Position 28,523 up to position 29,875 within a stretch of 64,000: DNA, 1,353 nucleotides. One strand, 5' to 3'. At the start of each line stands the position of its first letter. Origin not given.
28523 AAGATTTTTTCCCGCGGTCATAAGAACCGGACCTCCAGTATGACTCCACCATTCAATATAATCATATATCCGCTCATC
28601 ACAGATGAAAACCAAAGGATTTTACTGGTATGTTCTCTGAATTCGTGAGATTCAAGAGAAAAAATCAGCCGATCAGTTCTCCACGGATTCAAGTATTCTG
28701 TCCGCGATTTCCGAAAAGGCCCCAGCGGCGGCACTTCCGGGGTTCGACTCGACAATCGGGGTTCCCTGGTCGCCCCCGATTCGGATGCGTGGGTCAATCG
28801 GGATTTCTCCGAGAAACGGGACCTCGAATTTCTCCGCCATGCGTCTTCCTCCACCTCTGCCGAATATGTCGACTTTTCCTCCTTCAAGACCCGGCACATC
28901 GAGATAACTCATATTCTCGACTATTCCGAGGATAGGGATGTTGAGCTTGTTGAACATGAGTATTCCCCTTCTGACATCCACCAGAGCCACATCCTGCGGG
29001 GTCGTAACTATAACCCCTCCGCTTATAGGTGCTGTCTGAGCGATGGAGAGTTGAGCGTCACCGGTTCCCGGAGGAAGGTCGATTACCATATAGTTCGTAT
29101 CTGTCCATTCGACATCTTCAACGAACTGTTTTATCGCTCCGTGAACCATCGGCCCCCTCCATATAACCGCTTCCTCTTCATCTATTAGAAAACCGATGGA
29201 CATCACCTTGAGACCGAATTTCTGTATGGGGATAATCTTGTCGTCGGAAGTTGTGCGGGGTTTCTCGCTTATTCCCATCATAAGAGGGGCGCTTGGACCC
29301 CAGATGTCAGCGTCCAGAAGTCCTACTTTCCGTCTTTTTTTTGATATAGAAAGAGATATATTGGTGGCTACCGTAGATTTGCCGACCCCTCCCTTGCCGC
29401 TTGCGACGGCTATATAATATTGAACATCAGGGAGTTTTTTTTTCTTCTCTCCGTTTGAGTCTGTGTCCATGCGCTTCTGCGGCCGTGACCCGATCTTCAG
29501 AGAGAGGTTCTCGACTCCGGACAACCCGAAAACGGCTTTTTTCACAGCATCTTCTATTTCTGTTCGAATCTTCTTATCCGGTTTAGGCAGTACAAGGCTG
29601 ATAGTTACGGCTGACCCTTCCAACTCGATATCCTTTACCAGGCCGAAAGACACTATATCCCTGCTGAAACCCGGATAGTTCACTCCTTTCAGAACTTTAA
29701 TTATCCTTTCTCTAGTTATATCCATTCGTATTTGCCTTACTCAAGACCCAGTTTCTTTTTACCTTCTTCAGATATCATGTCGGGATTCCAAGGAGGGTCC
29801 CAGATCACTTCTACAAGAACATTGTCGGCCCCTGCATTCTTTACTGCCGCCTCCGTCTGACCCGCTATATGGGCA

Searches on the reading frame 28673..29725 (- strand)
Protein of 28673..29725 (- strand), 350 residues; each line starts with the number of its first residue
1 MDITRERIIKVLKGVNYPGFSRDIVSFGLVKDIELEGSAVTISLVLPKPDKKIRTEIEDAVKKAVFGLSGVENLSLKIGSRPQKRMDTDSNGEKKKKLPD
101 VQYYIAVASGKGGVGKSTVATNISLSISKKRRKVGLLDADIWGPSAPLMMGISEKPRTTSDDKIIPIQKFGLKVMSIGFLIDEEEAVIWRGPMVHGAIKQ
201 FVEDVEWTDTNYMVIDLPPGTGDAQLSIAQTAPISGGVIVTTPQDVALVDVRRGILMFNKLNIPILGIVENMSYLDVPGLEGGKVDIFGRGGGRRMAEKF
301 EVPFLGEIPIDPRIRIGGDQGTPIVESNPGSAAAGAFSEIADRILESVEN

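Call 36: search_protein_families(library=pfam, proteins=[window:28673-29725:-], max_evalue=0.001)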
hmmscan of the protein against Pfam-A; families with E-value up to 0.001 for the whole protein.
window:28673-29725:- (350 aa): 7 families
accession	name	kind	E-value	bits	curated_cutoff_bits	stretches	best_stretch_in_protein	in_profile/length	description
PF10609.15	ParA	-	4.8e-97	324.6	27.1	1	101-344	2-245/246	NUBPL iron-transfer P-loop NTPase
PF01656.29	CbiA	-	1.2e-10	41.8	25.4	1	105-272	1-82/125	CobQ/CobB/MinD/ParA nucleotide binding domain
PF01883.24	FeS_assembly_P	-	2.9e-10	40.7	23.5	1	5-73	1-70/73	Iron-sulfur cluster assembly protein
PF13614.12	AAA_31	-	1.6e-07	31.8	27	1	105-143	4-42/177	AAA domain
PF00142.24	Fer4_NifH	-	2.1e-05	24.6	25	0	109-150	6-47/271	4Fe-4S iron sulfur cluster binding proteins, NifH/frxC family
PF02374.21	ArsA_ATPase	-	3e-05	23.8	24.3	1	107-140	5-38/305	Anion-transporting ATPase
PF09140.17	MipZ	-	0.00046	20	20.7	1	104-147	2-45/262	ATPase MipZ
